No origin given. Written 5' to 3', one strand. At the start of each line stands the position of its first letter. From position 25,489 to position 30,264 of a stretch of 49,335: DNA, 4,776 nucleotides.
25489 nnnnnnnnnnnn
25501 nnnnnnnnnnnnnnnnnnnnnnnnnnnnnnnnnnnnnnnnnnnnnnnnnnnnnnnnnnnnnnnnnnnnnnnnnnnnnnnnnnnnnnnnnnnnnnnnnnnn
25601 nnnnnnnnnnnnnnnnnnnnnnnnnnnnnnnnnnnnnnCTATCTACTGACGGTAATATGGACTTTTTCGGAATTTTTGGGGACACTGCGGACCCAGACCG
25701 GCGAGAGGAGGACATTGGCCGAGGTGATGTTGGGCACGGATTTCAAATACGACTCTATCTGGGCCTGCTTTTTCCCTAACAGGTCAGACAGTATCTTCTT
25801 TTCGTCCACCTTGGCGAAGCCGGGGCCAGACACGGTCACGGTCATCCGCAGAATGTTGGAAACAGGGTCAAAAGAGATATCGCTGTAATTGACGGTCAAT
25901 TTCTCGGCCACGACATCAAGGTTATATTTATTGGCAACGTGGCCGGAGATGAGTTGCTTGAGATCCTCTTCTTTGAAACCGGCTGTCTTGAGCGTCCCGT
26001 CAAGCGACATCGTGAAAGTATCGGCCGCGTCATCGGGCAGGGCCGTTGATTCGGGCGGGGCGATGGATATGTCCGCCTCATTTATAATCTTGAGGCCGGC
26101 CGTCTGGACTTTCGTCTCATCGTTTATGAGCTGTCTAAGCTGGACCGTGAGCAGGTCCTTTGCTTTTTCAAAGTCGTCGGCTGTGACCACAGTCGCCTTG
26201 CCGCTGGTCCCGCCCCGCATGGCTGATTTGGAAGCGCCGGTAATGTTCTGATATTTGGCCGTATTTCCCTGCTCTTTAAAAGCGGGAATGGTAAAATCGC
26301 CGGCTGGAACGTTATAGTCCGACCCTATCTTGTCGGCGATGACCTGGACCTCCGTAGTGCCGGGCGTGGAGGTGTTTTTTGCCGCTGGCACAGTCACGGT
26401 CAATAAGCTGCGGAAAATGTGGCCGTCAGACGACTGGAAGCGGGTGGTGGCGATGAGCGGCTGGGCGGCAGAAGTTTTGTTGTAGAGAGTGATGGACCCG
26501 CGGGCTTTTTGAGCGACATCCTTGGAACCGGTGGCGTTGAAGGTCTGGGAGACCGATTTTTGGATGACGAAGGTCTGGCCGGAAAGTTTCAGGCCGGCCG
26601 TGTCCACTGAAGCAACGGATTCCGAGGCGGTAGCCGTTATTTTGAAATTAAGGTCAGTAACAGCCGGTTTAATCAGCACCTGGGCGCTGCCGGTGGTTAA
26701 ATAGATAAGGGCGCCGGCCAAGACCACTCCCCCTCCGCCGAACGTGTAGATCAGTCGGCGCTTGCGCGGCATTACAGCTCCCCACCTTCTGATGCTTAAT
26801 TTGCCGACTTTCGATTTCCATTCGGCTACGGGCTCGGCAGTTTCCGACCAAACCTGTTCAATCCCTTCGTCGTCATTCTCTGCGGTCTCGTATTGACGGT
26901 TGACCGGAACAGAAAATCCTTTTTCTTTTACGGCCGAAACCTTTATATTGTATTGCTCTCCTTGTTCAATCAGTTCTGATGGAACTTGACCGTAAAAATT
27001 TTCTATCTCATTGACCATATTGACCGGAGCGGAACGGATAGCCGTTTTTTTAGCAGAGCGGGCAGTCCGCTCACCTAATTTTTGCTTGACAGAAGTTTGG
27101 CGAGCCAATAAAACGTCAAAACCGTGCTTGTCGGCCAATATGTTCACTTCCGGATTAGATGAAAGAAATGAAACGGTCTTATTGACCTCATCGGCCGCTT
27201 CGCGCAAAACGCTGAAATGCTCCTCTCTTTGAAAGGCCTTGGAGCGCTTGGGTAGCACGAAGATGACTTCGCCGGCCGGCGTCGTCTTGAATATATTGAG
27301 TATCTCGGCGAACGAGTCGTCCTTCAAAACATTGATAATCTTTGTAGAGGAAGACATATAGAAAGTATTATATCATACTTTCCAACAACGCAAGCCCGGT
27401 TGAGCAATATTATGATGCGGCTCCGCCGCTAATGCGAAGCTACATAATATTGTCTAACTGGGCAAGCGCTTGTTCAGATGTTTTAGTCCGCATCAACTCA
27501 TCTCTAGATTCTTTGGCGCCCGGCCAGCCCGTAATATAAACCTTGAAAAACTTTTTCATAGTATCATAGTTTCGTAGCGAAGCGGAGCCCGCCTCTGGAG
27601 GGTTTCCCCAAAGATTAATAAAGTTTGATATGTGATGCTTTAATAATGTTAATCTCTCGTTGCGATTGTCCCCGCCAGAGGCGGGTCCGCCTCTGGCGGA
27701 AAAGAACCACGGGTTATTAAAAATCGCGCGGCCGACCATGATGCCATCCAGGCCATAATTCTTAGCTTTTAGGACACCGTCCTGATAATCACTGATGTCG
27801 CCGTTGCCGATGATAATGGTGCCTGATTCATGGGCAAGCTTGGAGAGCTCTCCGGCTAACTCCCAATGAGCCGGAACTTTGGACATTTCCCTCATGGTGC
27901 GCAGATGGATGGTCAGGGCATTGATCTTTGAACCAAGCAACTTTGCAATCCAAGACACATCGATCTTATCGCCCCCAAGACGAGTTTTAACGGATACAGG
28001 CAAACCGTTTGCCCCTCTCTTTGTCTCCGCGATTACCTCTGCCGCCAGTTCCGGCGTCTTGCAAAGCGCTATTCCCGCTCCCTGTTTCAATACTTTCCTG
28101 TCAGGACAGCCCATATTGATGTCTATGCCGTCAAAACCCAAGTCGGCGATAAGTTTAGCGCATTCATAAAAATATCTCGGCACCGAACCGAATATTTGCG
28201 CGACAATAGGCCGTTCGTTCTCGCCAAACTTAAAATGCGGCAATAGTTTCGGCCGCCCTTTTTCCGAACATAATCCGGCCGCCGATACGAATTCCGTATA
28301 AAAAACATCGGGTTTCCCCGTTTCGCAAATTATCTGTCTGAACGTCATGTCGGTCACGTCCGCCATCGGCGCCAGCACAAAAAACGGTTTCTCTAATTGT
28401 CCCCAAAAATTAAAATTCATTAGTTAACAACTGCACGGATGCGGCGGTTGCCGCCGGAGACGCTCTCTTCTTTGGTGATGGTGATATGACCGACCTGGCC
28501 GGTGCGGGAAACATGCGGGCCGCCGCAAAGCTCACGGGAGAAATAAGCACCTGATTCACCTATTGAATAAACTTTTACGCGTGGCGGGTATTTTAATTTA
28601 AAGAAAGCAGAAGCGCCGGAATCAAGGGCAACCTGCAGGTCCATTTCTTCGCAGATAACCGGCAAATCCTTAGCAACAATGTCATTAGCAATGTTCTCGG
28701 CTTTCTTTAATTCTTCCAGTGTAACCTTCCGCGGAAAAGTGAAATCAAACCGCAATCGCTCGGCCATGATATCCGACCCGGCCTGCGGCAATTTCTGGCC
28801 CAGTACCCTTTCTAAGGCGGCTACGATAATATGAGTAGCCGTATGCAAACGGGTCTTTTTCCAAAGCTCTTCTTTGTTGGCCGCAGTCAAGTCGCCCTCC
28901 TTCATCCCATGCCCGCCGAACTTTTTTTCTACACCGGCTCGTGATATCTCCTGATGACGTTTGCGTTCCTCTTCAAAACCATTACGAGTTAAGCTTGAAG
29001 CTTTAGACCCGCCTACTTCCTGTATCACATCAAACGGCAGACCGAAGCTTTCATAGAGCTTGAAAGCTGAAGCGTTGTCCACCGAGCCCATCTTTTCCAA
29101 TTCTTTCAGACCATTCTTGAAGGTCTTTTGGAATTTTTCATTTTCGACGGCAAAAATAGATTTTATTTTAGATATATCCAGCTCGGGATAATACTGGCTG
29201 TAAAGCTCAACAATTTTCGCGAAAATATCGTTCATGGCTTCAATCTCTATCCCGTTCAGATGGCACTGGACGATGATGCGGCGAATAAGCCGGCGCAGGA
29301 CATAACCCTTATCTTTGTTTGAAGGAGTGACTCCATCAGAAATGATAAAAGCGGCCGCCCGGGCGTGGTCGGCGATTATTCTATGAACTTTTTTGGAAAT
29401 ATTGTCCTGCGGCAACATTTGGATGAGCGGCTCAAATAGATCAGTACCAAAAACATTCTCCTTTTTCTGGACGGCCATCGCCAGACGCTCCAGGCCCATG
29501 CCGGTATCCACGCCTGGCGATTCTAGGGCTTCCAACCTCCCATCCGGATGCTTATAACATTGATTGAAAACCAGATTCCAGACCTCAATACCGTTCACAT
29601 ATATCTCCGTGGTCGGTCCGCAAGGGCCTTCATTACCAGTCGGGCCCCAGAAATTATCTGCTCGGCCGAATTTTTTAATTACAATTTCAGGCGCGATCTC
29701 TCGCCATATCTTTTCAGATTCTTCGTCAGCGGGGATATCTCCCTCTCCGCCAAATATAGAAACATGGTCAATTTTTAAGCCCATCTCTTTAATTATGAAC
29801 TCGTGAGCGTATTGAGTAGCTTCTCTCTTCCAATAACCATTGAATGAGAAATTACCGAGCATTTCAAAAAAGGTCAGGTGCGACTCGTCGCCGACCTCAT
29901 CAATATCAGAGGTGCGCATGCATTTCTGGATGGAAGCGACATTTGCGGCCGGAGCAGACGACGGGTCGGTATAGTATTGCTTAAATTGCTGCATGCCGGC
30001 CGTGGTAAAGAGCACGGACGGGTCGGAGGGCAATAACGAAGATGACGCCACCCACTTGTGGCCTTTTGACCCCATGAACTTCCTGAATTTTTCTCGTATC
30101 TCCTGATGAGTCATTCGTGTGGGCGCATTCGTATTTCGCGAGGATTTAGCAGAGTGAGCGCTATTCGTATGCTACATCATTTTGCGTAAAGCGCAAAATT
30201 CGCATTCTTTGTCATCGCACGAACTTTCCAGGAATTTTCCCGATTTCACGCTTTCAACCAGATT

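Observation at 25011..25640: Tandem array of four hairpin-terminated sRNA-like units, each with ACCAYGG abutting its hairpin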

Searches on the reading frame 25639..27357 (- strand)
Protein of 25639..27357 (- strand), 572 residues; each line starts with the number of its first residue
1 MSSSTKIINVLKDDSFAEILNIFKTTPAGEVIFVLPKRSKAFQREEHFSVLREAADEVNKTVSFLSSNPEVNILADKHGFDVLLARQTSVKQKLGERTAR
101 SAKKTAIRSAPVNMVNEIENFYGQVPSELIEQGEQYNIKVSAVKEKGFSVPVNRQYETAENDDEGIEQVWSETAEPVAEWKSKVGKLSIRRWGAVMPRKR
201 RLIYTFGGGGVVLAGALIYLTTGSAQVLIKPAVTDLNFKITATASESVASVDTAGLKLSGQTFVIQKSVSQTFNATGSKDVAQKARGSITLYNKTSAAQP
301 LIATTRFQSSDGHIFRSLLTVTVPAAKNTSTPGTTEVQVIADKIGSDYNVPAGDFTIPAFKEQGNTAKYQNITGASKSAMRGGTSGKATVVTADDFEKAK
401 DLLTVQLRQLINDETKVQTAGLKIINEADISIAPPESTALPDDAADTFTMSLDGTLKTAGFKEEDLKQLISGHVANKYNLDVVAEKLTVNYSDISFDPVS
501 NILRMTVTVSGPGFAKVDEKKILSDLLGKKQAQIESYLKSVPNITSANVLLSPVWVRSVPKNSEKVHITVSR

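Call 9: search_protein_families(library=pfam, proteins=[window:25639-27357:-])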
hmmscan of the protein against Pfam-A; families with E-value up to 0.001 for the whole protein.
window:25639-27357:- (572 aa): 0 families

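Call 11: find_homologous_proteins(query=window:25639-27357:-)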
Query window:25639-27357:- (572 aa): 261 proteins with E <= 0.001 among 8000 candidates; the best 120 are listed.
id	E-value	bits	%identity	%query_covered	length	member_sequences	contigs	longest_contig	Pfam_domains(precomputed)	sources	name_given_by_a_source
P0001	0.0e+0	1221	99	100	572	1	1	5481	-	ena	-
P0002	0.0e+0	1105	89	100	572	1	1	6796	-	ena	-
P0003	3.1e-289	978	99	80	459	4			-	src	-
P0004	4.0e-268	908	100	74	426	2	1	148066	-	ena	-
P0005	3.9e-227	773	64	100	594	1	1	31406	-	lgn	-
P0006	2.9e-217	740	63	100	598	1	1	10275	PF04865.20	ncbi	-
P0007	4.8e-216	736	60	100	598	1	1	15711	PF04865.20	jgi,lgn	-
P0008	3.6e-207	707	60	100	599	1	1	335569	-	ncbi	-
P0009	2.0e-187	642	63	91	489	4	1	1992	-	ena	-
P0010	2.1e-170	586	49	100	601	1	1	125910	-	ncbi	-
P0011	3.8e-165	568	47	99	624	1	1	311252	-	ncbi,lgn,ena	-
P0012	1.7e-161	556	47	99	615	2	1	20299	PF04865.20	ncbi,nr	ncbi:MAG TPA: hypothetical protein VG866_00670 [Candidatus Paceibacterota bacterium]|nr:hypothetical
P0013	1.3e-159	550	47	99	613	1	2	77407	PF04865.20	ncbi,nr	ncbi:MAG TPA: hypothetical protein VG941_00645 [Candidatus Paceibacterota bacterium]|nr:hypothetical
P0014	1.5e-156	540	47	99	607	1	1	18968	-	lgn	-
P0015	6.5e-153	528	47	99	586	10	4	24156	-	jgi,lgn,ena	-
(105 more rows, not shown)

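Call 14: find_related_loci(query=A1, collection=genome_contigs, flank=6000)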
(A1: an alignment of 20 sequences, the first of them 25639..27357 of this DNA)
Query A1 (572 aa) in genome_contigs; peptide patterns used: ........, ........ (x = any residue, [..] = any of these).
277 stretches matched a pattern; 48 encode a relative of the query (tblastn E <= 1e-3); 48 distinct loci.
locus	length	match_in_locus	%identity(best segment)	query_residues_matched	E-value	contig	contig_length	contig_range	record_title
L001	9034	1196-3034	47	3-571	9e-177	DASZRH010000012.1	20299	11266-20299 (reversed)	MAG TPA_asm: Candidatus Paceibacterota bacterium isolate SMAG_U6019 k141_306067, whole genome shotgun sequence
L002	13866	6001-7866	47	3-571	1e-175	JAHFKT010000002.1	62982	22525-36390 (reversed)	MAG: Candidatus Yanofskybacteria bacterium isolate nzgw416 NODE_219_length_62983_cov_3.269734, whole genome shotgun sequ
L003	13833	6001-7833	47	3-571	3e-173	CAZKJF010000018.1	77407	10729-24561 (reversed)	MAG TPA_asm: uncultured Candidatus Saccharibacteria bacterium isolate binchicken_co84_142 genome assembly, contig: k141_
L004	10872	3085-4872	45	3-571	1e-158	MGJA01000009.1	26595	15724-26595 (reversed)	MAG: Candidatus Yanofskybacteria bacterium RIFCSPHIGHO2_01_FULL_41_21 rifcsphigho2_01_scaffold_3443, whole genome shotgu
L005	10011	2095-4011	43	1-571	2e-156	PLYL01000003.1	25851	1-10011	MAG: Candidatus Yanofskybacteria bacterium isolate palsa_1334 73.20120700_P3D.271_contig_4632, whole genome shotgun sequ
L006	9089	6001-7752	44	3-568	1e-152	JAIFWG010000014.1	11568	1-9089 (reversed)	MAG: Candidatus Parcubacteria bacterium isolate viral-cat_41_14 PAFVLPS_2018_scaffold_27121, whole genome shotgun sequen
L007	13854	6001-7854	44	3-571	9e-150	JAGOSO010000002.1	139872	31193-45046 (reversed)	MAG: Candidatus Paceibacterota bacterium isolate Gw_Eff_bin_33 Gw_Eff_116_length_139872_cov_7.084189, whole genome shotg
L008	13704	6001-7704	43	3-571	7e-146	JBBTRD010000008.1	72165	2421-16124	MAG: Patescibacteria group bacterium isolate H41-bin020_1 H41_bin020_1_000000000008, whole genome shotgun sequence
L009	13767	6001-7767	42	3-568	2e-141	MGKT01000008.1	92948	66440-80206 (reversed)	MAG: Candidatus Yanofskybacteria bacterium RIFCSPLOWO2_02_FULL_44_18 rifcsplowo2_02_scaffold_89, whole genome shotgun se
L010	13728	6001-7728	43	3-571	1e-140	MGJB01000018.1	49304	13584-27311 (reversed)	MAG: Candidatus Yanofskybacteria bacterium RIFCSPHIGHO2_01_FULL_41_26 rifcsphigho2_01_scaffold_979, whole genome shotgun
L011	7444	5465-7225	44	3-571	1e-133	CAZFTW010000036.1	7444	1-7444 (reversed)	MAG TPA_asm: uncultured Candidatus Saccharibacteria bacterium isolate binchicken_co227_337 genome assembly, contig: NODE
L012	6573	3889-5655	42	4-571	4e-133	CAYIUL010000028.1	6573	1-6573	MAG TPA_asm: uncultured Candidatus Saccharibacteria bacterium isolate ERP119705_co5_417 genome assembly, contig: NODE_15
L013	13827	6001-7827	40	3-571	5e-128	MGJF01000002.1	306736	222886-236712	MAG: Candidatus Yanofskybacteria bacterium RIFCSPHIGHO2_01_FULL_43_32 rifcsphigho2_01_scaffold_161, whole genome shotgun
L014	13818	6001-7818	41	1-571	4e-123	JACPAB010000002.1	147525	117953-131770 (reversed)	MAG: Candidatus Yanofskybacteria bacterium isolate NC_groundwater_220_Ag_S-0.1um_46_18 S4_GD2017_2_S1_scaffold_229, whol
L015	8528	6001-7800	40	12-570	3e-123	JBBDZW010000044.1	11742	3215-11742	MAG: Candidatus Paceibacterota bacterium isolate LejiaD_43_13 Lejia_D_8403_length_11742_cov_7, whole genome shotgun sequ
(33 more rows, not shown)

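Call 17: find_encoding_contigs(protein=P0002, flank=6000, max_places=3)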
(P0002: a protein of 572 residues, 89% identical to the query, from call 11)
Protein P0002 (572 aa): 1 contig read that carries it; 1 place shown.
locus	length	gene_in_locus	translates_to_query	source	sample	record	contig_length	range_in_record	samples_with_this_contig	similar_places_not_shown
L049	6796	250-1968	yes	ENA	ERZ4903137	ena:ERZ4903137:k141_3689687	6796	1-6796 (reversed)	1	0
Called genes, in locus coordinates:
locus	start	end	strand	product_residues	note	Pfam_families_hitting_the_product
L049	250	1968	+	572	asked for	-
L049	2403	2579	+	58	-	PF01176:eIF-1a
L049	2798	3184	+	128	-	PF00416:Ribosomal_S13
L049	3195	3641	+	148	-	PF00411:Ribosomal_S11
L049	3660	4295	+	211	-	PF00163:Ribosomal_S4, PF01479:S4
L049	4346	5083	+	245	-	PF01193:RNA_pol_L, PF01000:RNA_pol_A_bac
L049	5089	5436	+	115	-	PF01196:Ribosomal_L17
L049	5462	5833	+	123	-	PF00572:Ribosomal_L13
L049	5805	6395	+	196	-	PF00380:Ribosomal_S9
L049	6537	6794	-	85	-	?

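Call 18: find_encoding_contigs(protein=P0005, flank=6000, max_places=3)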
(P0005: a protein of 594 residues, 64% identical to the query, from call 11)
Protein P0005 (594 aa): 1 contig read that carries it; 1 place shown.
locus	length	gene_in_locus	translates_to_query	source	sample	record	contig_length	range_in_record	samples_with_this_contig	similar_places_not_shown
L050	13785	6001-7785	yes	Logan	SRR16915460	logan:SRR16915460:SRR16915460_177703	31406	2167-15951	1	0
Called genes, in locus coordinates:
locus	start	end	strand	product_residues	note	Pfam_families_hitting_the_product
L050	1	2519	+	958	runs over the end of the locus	PF00580:UvrD-helicase, PF13245:AAA_19, PF13604:AAA_30 (faint), PF13361:UvrD_C, PF13538:UvrD_C_2 (faint), PF12705:PDDEXK_1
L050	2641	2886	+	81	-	-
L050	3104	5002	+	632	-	PF01411:tRNA-synt_2c, PF07973:tRNA_SAD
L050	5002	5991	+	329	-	PF01207:Dus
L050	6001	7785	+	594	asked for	-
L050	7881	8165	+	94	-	PF01176:eIF-1a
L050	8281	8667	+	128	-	PF00416:Ribosomal_S13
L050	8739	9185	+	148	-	PF00411:Ribosomal_S11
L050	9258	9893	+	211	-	PF00163:Ribosomal_S4, PF22421:SYY_C-terminal (weak), PF01479:S4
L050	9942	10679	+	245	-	PF01193:RNA_pol_L, PF01000:RNA_pol_A_bac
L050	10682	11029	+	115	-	PF01196:Ribosomal_L17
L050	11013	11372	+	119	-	PF00572:Ribosomal_L13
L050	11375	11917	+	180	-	PF00380:Ribosomal_S9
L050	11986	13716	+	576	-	-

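Call 19: find_encoding_contigs(protein=P0008, flank=6000, max_places=3)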
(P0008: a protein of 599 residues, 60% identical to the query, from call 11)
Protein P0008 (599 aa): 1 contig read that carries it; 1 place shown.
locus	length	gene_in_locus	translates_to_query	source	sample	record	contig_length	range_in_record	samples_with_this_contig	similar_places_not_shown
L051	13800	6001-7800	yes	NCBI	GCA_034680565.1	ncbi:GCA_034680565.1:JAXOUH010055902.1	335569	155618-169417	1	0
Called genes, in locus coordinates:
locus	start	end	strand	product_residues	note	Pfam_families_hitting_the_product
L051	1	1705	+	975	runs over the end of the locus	PF00580:UvrD-helicase, PF13245:AAA_19, PF13604:AAA_30 (faint), PF13361:UvrD_C, PF13538:UvrD_C_2 (faint), PF12705:PDDEXK_1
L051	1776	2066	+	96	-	-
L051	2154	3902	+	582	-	PF01411:tRNA-synt_2c, PF07973:tRNA_SAD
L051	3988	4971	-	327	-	PF00158:Sigma54_activat, PF14532:Sigma54_activ_2, PF07728:AAA_5 (weak), PF25601:AAA_lid_14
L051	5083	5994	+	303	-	PF01207:Dus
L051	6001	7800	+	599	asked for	-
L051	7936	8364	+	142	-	-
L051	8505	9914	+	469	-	PF04542:Sigma70_r2, PF04539:Sigma70_r3, PF04545:Sigma70_r4 (weak)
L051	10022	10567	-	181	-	-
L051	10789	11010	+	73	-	PF01176:eIF-1a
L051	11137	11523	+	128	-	PF00416:Ribosomal_S13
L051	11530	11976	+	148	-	PF00411:Ribosomal_S11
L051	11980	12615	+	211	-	PF00163:Ribosomal_S4, PF01479:S4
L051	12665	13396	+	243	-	PF01193:RNA_pol_L, PF01000:RNA_pol_A_bac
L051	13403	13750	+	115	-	PF01196:Ribosomal_L17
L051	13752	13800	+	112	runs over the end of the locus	PF00572:Ribosomal_L13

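Call 22: find_encoding_contigs(protein=P0001, flank=6000, max_places=3)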
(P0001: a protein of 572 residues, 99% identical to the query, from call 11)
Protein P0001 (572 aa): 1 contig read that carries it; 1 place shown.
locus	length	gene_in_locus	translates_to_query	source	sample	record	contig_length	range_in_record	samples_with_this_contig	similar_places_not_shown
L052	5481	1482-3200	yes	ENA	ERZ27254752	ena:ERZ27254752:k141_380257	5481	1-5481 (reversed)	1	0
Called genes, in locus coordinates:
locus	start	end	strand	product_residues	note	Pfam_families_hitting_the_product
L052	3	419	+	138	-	?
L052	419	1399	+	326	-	PF01207:Dus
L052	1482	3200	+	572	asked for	-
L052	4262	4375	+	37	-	-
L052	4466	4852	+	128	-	PF00416:Ribosomal_S13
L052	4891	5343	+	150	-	PF00411:Ribosomal_S11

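Call 23: find_encoding_contigs(protein=P0004, flank=10000, max_places=3)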
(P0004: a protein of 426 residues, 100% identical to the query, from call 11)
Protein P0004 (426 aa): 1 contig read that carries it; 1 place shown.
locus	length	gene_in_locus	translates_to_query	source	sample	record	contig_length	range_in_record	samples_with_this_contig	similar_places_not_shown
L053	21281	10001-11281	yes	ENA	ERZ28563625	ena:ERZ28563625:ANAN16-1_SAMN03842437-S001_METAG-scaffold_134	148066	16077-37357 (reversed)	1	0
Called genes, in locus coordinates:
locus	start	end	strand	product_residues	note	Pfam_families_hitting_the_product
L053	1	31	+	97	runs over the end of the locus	PF00216:Bac_DNA_binding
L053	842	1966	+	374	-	PF13175:AAA_15 (faint), PF00005:ABC_tran, PF13555:AAA_29 (faint), PF13304:AAA_21, PF13732:DrrA1-3_C (weak)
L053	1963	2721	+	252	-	PF01061:ABC2_membrane, PF12698:ABC2_membrane_3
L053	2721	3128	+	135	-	PF09997:DUF2238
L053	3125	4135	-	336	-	PF01018:GTP1_OBG, PF01926:MMR_HSR1, PF02421:FeoB_N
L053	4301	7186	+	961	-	PF00580:UvrD-helicase, PF13245:AAA_19, PF13361:UvrD_C, PF13538:UvrD_C_2 (faint), PF12705:PDDEXK_1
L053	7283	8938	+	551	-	PF01411:tRNA-synt_2c, PF07973:tRNA_SAD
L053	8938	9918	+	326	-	PF01207:Dus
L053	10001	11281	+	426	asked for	-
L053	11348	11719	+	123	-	-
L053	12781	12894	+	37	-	-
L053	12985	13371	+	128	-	PF00416:Ribosomal_S13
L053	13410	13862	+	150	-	PF00411:Ribosomal_S11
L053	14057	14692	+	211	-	PF00163:Ribosomal_S4, PF22421:SYY_C-terminal (faint), PF01479:S4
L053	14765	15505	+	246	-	PF01193:RNA_pol_L, PF01000:RNA_pol_A_bac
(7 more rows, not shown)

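Call 24: find_encoding_contigs(protein=P0006, flank=6000, max_places=3)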
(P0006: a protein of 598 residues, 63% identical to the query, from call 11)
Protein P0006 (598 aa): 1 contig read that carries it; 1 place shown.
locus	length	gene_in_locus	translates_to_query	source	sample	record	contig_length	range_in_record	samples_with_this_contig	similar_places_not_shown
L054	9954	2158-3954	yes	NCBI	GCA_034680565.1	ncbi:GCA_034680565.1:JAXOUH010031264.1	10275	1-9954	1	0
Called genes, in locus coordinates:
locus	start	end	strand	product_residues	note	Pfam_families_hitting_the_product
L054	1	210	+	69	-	?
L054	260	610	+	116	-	-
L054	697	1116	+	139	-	-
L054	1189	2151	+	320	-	PF01207:Dus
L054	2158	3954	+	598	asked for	PF04865:Baseplate_J (weak)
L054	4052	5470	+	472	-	PF04545:Sigma70_r4 (faint), PF04542:Sigma70_r2, PF04539:Sigma70_r3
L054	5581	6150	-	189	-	-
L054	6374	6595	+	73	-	PF01176:eIF-1a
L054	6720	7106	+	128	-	PF00416:Ribosomal_S13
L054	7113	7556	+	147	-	PF00411:Ribosomal_S11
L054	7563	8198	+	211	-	PF00163:Ribosomal_S4, PF01479:S4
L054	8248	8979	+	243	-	PF01193:RNA_pol_L, PF01000:RNA_pol_A_bac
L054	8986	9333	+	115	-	PF01196:Ribosomal_L17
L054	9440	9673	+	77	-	PF00572:Ribosomal_L13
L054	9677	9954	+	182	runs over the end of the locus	PF00380:Ribosomal_S9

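Call 25: find_encoding_contigs(protein=P0007, flank=6000, max_places=3)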
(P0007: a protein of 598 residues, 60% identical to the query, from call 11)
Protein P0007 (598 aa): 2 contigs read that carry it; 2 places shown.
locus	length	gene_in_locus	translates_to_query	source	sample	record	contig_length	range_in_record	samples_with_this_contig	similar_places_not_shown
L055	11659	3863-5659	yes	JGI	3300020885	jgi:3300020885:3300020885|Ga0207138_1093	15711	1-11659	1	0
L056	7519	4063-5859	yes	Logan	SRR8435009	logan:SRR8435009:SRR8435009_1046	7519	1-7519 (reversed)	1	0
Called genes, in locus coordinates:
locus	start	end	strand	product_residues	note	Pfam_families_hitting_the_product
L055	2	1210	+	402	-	?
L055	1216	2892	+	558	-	PF01411:tRNA-synt_2c, PF07973:tRNA_SAD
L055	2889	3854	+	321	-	PF01207:Dus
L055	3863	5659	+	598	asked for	PF04865:Baseplate_J (weak)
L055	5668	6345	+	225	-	-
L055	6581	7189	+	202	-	-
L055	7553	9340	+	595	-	PF04851:ResIII, PF00270:DEAD (faint), PF13307:Helicase_C_2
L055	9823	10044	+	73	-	PF01176:eIF-1a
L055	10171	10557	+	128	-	PF00416:Ribosomal_S13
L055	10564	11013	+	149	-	PF00411:Ribosomal_S11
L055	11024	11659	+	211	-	PF00163:Ribosomal_S4, PF22421:SYY_C-terminal (weak), PF01479:S4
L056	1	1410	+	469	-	?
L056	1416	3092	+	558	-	PF01411:tRNA-synt_2c, PF07973:tRNA_SAD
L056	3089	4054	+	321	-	PF01207:Dus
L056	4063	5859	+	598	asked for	PF04865:Baseplate_J (weak)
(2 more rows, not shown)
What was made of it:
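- L051, L054 and L055 carry 2-3 extra genes there (calls 19, 24, 25). The locus is an insertion hot spot (calls 19, 24, 25).
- Tried and rejected: Related loci via the 572-aa gene: 48 genome loci and 8 metagenome contigs (calls 14, 17-19, 22-25).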

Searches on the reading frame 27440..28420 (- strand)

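Call 9: search_protein_families(library=pfam, proteins=[window:27440-28420:-])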
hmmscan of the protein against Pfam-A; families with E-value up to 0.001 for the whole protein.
window:27440-28420:- (326 aa): 1 family
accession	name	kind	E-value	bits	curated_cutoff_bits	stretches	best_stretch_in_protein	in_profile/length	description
PF01207.24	Dus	-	1.1e-51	176.3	20.4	1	16-323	2-303/311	Dihydrouridine synthase (Dus)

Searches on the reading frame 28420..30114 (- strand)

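Call 9: search_protein_families(library=pfam, proteins=[window:28420-30114:-])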
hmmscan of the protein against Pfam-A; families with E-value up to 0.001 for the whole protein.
window:28420-30114:- (564 aa): 2 families
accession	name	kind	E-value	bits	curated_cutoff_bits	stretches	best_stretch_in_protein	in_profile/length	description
PF01411.24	tRNA-synt_2c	-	6e-105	352.3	30.3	1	5-414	1-450/552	tRNA synthetases class II (A)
PF07973.19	tRNA_SAD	-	4.1e-16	59.1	24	1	513-559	1-43/44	Threonyl and Alanyl tRNA synthetase second additional domain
